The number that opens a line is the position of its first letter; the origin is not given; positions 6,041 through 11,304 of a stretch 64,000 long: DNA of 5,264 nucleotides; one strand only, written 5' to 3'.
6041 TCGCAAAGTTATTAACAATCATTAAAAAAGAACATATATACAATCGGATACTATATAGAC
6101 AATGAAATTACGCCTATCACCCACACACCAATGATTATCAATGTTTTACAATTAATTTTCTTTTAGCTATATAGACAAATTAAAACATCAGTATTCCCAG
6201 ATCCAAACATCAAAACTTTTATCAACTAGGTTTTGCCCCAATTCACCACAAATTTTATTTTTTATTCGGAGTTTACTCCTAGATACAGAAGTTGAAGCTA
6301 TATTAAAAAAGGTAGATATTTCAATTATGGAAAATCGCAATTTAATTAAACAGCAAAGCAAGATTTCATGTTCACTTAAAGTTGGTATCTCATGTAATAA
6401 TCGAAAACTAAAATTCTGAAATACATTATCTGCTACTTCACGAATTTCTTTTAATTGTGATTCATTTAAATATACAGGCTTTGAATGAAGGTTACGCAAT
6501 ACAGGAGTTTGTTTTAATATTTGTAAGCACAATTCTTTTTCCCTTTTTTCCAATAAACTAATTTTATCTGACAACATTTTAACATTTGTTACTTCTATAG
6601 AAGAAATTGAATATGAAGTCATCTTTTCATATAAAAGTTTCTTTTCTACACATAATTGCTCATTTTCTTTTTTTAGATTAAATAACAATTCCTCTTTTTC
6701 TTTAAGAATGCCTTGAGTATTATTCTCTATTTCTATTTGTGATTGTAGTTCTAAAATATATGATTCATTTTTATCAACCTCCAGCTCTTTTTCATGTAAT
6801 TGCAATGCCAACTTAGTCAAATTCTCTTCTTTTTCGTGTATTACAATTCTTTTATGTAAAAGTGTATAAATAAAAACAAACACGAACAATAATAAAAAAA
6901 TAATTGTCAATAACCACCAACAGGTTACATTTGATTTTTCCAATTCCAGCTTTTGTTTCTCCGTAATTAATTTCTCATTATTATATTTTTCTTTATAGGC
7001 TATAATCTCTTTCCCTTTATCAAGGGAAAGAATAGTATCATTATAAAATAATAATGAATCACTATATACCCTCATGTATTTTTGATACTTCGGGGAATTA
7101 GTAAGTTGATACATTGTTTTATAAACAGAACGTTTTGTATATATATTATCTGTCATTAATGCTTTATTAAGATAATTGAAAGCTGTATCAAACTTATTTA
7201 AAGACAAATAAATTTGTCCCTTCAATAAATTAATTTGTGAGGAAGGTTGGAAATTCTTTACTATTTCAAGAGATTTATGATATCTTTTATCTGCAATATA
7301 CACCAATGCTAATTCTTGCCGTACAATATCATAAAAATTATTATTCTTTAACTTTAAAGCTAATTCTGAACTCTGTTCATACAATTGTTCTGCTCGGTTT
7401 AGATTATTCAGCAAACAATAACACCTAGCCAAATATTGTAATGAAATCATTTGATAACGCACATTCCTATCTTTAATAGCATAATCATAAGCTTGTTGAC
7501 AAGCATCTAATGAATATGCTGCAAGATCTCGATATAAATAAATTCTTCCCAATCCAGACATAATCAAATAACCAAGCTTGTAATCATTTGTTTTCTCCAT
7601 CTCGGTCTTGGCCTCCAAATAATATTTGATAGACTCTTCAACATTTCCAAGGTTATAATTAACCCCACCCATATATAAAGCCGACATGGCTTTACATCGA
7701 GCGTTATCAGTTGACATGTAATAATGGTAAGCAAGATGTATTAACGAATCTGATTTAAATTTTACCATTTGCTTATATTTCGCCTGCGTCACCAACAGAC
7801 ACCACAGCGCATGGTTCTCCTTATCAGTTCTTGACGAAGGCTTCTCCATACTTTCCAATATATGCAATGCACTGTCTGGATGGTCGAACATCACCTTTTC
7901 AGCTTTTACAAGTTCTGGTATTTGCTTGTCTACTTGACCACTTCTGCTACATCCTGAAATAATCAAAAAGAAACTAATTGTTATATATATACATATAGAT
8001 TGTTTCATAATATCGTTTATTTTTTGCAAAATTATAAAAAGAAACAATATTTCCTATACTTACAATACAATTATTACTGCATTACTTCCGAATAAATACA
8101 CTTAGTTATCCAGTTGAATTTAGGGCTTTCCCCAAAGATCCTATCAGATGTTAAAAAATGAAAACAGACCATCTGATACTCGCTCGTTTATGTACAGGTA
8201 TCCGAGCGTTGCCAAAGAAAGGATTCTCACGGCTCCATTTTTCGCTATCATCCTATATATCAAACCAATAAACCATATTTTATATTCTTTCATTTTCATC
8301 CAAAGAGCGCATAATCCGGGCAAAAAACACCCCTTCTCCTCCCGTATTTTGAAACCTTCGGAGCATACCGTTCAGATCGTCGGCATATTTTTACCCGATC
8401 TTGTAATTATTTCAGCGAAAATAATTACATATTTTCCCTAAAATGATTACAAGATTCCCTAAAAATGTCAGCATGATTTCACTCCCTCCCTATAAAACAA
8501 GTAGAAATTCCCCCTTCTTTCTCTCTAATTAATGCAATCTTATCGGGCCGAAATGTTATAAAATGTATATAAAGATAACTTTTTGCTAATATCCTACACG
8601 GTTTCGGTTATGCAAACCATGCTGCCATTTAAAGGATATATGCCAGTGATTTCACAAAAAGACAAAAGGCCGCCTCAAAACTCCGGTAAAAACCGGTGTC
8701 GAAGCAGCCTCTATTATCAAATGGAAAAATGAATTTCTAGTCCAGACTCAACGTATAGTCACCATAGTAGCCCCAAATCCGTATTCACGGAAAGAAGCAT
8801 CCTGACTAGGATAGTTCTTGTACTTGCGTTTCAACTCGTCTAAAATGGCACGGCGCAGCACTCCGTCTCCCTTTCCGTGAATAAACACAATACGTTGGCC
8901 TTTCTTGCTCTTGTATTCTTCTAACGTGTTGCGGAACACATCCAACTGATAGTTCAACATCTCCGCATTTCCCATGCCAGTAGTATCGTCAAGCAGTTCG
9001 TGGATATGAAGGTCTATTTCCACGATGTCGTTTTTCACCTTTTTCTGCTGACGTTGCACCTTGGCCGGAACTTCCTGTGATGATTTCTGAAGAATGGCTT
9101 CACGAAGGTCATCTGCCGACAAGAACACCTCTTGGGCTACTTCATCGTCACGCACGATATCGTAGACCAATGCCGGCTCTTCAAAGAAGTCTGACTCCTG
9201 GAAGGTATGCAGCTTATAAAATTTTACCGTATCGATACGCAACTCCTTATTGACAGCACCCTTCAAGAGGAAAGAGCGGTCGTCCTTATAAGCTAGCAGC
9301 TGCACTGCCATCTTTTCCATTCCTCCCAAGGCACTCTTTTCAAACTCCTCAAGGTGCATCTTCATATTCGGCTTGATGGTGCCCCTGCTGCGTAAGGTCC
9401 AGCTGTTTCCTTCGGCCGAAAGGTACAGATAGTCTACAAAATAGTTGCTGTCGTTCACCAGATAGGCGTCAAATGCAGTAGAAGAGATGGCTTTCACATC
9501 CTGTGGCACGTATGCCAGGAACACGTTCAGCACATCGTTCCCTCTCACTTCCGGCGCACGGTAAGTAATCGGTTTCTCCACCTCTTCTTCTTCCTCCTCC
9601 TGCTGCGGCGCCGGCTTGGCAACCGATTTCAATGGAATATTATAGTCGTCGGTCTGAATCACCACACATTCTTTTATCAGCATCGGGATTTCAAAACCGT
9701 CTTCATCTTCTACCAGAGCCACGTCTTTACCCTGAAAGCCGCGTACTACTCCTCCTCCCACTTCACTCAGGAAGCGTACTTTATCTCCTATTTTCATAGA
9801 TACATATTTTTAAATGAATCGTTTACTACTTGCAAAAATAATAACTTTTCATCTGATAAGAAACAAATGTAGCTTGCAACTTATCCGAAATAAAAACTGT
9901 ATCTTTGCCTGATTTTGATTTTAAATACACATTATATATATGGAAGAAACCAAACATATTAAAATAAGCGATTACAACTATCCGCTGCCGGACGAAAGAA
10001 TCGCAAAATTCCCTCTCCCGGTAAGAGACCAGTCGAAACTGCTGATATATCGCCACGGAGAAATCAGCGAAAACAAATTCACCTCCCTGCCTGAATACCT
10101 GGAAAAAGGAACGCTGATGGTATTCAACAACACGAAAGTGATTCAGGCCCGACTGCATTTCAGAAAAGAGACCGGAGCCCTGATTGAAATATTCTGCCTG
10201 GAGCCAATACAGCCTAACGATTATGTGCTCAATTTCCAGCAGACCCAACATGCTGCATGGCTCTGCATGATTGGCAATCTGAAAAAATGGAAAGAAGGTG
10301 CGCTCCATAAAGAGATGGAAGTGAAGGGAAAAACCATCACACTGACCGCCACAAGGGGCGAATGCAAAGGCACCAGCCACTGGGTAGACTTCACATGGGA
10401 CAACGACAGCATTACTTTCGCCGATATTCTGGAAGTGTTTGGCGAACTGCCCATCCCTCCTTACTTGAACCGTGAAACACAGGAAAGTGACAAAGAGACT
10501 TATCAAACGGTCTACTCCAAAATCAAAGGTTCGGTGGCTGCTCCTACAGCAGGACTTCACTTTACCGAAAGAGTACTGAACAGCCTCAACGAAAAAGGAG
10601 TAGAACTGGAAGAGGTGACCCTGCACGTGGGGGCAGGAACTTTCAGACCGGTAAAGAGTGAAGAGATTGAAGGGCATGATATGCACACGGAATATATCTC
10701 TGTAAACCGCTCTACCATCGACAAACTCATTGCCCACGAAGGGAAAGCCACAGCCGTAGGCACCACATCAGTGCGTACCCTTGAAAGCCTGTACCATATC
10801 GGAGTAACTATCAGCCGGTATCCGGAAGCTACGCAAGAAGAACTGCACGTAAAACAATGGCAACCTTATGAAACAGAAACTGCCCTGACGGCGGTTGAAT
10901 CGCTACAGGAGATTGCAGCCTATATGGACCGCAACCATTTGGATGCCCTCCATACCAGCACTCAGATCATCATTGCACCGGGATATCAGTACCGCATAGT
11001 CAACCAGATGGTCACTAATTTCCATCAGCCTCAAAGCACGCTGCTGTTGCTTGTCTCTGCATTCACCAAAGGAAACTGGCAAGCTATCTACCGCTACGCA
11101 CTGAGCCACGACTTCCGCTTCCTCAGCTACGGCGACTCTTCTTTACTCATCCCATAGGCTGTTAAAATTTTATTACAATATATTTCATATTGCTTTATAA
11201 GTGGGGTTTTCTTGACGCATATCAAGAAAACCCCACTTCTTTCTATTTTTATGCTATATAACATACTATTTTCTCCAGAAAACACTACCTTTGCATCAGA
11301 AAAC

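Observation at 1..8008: Radical-SAM / double-glycine RiPP locus with its own exporter and membrane-anchored regulator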

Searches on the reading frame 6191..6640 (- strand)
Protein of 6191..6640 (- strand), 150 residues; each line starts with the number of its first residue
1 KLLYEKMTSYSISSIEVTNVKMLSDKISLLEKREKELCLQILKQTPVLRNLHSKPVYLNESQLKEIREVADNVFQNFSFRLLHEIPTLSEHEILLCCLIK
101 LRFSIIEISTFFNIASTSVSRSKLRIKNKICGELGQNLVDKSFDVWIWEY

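Call 55: search_protein_families(library=pfam, proteins=[window:6191-6640:-], max_evalue=5)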
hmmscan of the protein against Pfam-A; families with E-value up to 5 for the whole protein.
window:6191-6640:- (150 aa): 1 family
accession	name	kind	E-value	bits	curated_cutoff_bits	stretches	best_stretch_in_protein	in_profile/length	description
PF17402.7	DUF5408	-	0.16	12.3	25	1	94-123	17-46/63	Family of unknown function (DUF5408)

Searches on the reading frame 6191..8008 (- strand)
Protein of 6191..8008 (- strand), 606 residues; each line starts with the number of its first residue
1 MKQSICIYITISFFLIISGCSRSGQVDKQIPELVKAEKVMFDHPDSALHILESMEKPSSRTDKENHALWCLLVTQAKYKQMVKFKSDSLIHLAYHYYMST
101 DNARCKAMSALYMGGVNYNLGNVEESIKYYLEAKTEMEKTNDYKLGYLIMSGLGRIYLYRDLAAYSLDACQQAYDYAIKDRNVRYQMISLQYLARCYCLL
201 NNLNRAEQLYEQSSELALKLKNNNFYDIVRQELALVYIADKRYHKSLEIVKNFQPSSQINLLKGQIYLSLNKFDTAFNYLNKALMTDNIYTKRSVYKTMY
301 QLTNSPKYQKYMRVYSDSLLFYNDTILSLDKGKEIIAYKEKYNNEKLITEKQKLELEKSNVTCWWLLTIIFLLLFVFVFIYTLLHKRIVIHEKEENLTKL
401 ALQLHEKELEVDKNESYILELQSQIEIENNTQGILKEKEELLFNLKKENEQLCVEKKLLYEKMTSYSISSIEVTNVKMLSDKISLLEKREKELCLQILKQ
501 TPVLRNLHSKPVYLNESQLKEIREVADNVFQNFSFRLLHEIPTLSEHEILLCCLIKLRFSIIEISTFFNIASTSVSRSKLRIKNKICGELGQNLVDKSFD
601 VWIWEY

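Call 5: search_protein_families(library=ncbifam, proteins=[window:6191-8008:-], max_evalue=0.01)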
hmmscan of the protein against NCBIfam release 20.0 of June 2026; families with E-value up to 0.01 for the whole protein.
window:6191-8008:- (606 aa): 1 family
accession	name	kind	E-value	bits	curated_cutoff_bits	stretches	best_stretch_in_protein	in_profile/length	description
NF053779.1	BT3442_fam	equivalog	1.7e-29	103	940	2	1-481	1-475/563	BT3442 family protein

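Call 6: search_protein_families(library=pfam, proteins=[window:6191-8008:-], max_evalue=0.01)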
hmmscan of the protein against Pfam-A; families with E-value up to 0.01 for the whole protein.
window:6191-8008:- (606 aa): 7 families
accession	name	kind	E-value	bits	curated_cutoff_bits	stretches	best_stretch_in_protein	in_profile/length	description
PF13424.12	TPR_12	-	7.5e-10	39.3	30.1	1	149-218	5-76/77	Tetratricopeptide repeat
PF17874.7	TPR_MalT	-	3.6e-07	30.2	45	1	98-250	31-184/336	MalT-like TPR region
PF07719.23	TPR_2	-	9.5e-07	28.9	27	0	190-216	4-30/34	Tetratricopeptide repeat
PF13181.12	TPR_8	-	2.7e-06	27.5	25.7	1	258-286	2-30/34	Tetratricopeptide repeat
PF00515.34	TPR_1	-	0.00074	19.7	27.8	0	263-284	7-28/34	Tetratricopeptide repeat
PF13176.12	TPR_7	-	0.0008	19.8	27.9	0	193-220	5-32/36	Tetratricopeptide repeat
PF12895.13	ANAPC3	-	0.002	18.8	27.2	1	219-282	17-81/82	Anaphase-promoting complex, cyclosome, subunit 3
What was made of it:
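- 6188..8008 (-): One-component membrane regulator (606 aa): lipoprotein signal, periplasmic TPR domain, one TM helix (362-385), cytoplasmic coiled coil and a C-terminal three-helix HTH-like region. TPR_12 7.5e-10 and BT3442_fam 1.7e-29 (calls 5, 6).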

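Call 56: find_homologous_proteins(query=window:6191-8008:-, max_evalue=0.00001)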
Query window:6191-8008:- (606 aa): 1555 proteins with E <= 0.00001 among 8000 candidates; the best 120 are listed.
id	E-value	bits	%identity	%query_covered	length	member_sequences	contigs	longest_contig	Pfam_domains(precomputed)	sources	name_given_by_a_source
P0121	0.0e+0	1324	100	100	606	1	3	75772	PF17874.8,PF13424.13,PF13181.13,PF07719.24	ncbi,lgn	-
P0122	0.0e+0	1260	96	100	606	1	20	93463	PF17874.8,PF13424.13,PF13181.13,PF07719.24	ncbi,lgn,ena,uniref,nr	ncbi:hypothetical protein [uncultured Bacteroides sp.]|uniref:tetratricopeptide repeat protein n=1 T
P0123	0.0e+0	1260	96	100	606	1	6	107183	PF17874.8,PF13424.13,PF13181.13,PF07719.24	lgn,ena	-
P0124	0.0e+0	1258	95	100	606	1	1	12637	PF17874.8,PF13424.13,PF13181.13,PF07719.24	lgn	-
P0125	0.0e+0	1234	96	98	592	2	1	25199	PF17874.8,PF13424.13,PF13181.13,PF07719.24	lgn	-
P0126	0.0e+0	1192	100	91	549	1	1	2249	PF17874.8,PF13424.13,PF13181.13,PF07719.24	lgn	-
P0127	1.7e-256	870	68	98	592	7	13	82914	PF17874.8,PF13424.13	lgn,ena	-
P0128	1.2e-248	845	64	100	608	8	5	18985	PF00515.35,PF13424.13,PF13181.13,PF07719.24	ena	-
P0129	7.0e-245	832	64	100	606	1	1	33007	-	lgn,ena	-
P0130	7.6e-244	829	64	100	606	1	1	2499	PF13424.13,PF07719.24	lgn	-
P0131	1.6e-242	824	63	100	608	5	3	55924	PF07719.24,PF13174.13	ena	-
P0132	2.4e-241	820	67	94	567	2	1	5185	PF17874.8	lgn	-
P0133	3.1e-239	814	62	100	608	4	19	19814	PF13424.13,PF07719.24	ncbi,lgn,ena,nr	ncbi:hypothetical protein QVN97_14435 [Bacteroides caecigallinarum]|nr:hypothetical protein [Bactero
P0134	6.6e-239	812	64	98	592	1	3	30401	PF13424.13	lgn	-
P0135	2.0e-237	808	63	100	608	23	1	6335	PF00515.35,PF13424.13,PF13181.13,PF07719.24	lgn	-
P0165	2.1e-233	794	63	98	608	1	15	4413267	PF13424.13,PF07719.24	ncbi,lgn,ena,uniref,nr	ncbi:MAG TPA: hypothetical protein OIM59_11055 [Bacteroides mediterraneensis]|uniref:tetratricopepti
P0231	2.1e-219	748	57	99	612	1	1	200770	PF13424.13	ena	-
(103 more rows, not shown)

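Call 58: find_encoding_contigs(protein=P0121, flank=10000, max_places=3)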
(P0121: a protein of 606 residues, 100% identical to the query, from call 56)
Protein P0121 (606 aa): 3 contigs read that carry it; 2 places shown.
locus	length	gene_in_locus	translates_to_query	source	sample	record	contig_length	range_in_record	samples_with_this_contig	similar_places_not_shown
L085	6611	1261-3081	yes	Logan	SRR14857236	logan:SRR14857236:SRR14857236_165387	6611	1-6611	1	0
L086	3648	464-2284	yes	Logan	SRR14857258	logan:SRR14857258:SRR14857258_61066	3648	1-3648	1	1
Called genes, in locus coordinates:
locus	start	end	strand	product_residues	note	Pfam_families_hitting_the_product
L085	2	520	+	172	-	?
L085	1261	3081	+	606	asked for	PF07719:TPR_2 (faint), PF13181:TPR_8 (faint), PF13424:TPR_12 (faint), PF17874:TPR_MalT (weak)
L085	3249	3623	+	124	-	-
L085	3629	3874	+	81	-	-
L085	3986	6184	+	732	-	PF03412:Peptidase_C39, PF13529:Peptidase_C39_2 (weak), PF00664:ABC_membrane, PF00005:ABC_tran, PF02463:SMC_N (faint)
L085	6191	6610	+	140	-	?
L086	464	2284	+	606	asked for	PF07719:TPR_2 (faint), PF13181:TPR_8 (faint), PF13424:TPR_12 (faint), PF17874:TPR_MalT (weak)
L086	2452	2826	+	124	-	-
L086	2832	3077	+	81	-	-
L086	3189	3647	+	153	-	?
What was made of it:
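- Checked: The ATGA overlap is real, although gene callers start this gene at the second ATG, giving 81 aa (call 58).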

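Call 70: search_protein_families(library=pfam, proteins=[L085:2-520:+], max_evalue=0.00001)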
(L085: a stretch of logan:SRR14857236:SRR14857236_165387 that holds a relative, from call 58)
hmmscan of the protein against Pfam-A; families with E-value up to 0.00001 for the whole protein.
L085:2-520:+ (172 aa): 2 families
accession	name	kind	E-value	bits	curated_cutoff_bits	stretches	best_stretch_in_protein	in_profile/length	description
PF09640.15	DUF2027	-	1.4e-22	80.3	25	1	1-65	89-153/156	Domain of unknown function (DUF2027)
PF01713.27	Smr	-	8.7e-09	35.9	25.7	1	111-172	15-77/77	Smr domain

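Call 73: predict_structure(alignment_id=A3)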
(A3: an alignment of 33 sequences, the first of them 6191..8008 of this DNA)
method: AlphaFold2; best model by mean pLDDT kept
length: 606 residues; sequences in the alignment: 33
mean_pLDDT: 72.6   pTM: 0.43
mean pLDDT of the five models: 72.6, 72.5, 69.4, 67.1, 66.4
residues with pLDDT >= 90: 110; 70-90: 263; 50-70: 158; < 50: 75
segments of 3 or more residues with pLDDT < 50: 1-3, 16-27, 82-88, 332-342, 467-480, 559-563, 569-575, 596-601, 603-606
pLDDT, mean of each block of 10 residues (from residue 1): 55 49 47 78 74 79 72 63 45 67 81 72 77 89 90 86 85 95 93 93 95 95 90 91 91 84 92 92 87 89 87 84 68 42 57 71 77 81 74 72 73 78 67 65 81 78 56 45 67 72 68 66 67 67 60 57 50 48 52 48 42
secondary structure, 60 per line:
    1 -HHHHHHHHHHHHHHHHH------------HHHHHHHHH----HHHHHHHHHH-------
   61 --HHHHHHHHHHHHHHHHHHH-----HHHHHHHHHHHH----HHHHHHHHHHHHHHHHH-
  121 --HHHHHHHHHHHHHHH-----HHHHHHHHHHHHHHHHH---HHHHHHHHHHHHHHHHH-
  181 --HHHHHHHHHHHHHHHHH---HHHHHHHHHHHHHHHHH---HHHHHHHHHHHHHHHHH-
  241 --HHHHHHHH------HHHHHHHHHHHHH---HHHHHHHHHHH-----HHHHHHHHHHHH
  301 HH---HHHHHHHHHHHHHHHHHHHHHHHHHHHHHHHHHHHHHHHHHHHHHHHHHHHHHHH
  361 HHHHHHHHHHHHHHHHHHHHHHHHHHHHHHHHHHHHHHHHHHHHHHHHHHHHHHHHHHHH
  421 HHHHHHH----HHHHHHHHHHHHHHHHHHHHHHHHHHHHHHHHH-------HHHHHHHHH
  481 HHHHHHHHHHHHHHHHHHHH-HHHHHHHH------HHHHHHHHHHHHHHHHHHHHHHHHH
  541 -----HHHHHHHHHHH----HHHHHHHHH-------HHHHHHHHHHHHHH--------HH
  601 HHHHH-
elements in order: H2-18 H31-39 H44-53 H63-81 H87-98 H103-119 H123-137 H143-159 H163-179 H183-199 H203-219 H223-239 H243-250 H257-269 H273-283 H289-302 H306-427 H432-464 H472-500 H502-509 H516-540 H546-556 H561-569 H577-590 H599-605
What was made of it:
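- Tried and rejected: Foldseek was not run on the regulator model because its C-terminus has pLDDT around 50 (call 73).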

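Call 78: find_encoding_contigs(protein=P0165, flank=10000, max_places=1)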
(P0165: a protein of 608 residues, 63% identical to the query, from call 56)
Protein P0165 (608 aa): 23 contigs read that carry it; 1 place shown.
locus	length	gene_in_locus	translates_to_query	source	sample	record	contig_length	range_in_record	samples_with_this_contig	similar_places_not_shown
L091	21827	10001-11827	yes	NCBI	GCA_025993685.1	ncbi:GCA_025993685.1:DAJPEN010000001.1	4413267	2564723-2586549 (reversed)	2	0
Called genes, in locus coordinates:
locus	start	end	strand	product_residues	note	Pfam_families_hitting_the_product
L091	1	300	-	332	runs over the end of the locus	PF02562:PhoH, PF13245:AAA_19 (weak), PF13604:AAA_30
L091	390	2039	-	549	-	PF03577:Peptidase_C69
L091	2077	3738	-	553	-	PF01551:Peptidase_M23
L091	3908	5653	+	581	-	PF02878:PGM_PMM_I, PF02879:PGM_PMM_II, PF02880:PGM_PMM_III, PF00408:PGM_PMM_IV (weak)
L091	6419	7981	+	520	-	PF09820:AAA-ATPase_like, PF08011:PDDEXK_9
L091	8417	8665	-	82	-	-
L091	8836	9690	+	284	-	-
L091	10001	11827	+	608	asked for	PF13424:TPR_12 (faint), PF07719:TPR_2 (faint)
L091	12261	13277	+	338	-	PF15869:TolB_like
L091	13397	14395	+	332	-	PF15869:TolB_like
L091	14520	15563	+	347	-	PF15869:TolB_like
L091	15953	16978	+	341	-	PF15869:TolB_like (faint)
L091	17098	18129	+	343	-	PF15869:TolB_like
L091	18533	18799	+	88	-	PF14055:NVEALA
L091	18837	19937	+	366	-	PF15869:TolB_like, PF17170:DUF5128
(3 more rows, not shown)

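Call 79: find_encoding_contigs(protein=P0231, flank=10000, max_places=1)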
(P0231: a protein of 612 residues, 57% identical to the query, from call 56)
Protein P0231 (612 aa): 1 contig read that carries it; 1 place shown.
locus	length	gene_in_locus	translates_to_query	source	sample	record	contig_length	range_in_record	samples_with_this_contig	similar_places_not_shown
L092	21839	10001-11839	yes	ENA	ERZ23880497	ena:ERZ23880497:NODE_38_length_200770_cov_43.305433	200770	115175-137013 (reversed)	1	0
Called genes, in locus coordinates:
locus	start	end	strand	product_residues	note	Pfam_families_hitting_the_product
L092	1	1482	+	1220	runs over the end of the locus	PF12128:DUF3584, PF13175:AAA_15 (weak)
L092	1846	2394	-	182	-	PF13505:OMP_b-brl (faint)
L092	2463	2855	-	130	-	-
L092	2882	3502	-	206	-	PF13505:OMP_b-brl, PF13568:OMP_b-brl_2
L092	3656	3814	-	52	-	-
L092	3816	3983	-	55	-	-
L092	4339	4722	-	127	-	-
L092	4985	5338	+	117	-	-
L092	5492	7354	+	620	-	PF13174:TPR_6 (faint), PF07719:TPR_2 (faint)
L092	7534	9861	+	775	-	PF13620:CarboxypepD_reg, PF13715:CarbopepD_reg_2, PF07715:Plug (weak), PF00593:TonB_dep_Rec_b-barrel, PF14905:OMP_b-brl_3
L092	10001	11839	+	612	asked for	PF13424:TPR_12 (faint)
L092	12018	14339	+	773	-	PF13620:CarboxypepD_reg (weak), PF13715:CarbopepD_reg_2, PF14905:OMP_b-brl_3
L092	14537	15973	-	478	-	PF01120:Alpha_L_fucos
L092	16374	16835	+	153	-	PF13944:Calycin_like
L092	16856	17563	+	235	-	PF14064:HmuY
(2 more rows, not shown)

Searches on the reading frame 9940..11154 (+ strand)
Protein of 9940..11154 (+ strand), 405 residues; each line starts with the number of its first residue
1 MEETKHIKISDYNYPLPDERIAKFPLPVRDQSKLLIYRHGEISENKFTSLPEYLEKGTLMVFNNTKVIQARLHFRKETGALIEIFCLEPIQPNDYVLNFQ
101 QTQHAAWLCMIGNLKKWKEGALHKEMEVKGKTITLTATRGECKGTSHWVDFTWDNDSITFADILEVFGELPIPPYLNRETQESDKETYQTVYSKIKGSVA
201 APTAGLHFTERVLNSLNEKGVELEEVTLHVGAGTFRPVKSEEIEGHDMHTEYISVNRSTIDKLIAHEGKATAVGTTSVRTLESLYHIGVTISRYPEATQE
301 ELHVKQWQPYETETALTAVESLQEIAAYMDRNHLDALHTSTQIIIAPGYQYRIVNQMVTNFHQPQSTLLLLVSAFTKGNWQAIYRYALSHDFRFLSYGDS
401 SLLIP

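Call 70: search_protein_families(library=pfam, proteins=[window:9940-11154:+], max_evalue=0.00001)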
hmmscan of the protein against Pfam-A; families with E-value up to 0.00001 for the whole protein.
window:9940-11154:+ (405 aa): 1 family
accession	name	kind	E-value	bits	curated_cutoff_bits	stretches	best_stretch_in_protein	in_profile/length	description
PF02547.20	Queuosine_synth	-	3.1e-99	332.6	25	1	10-403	2-322/322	Queuosine biosynthesis protein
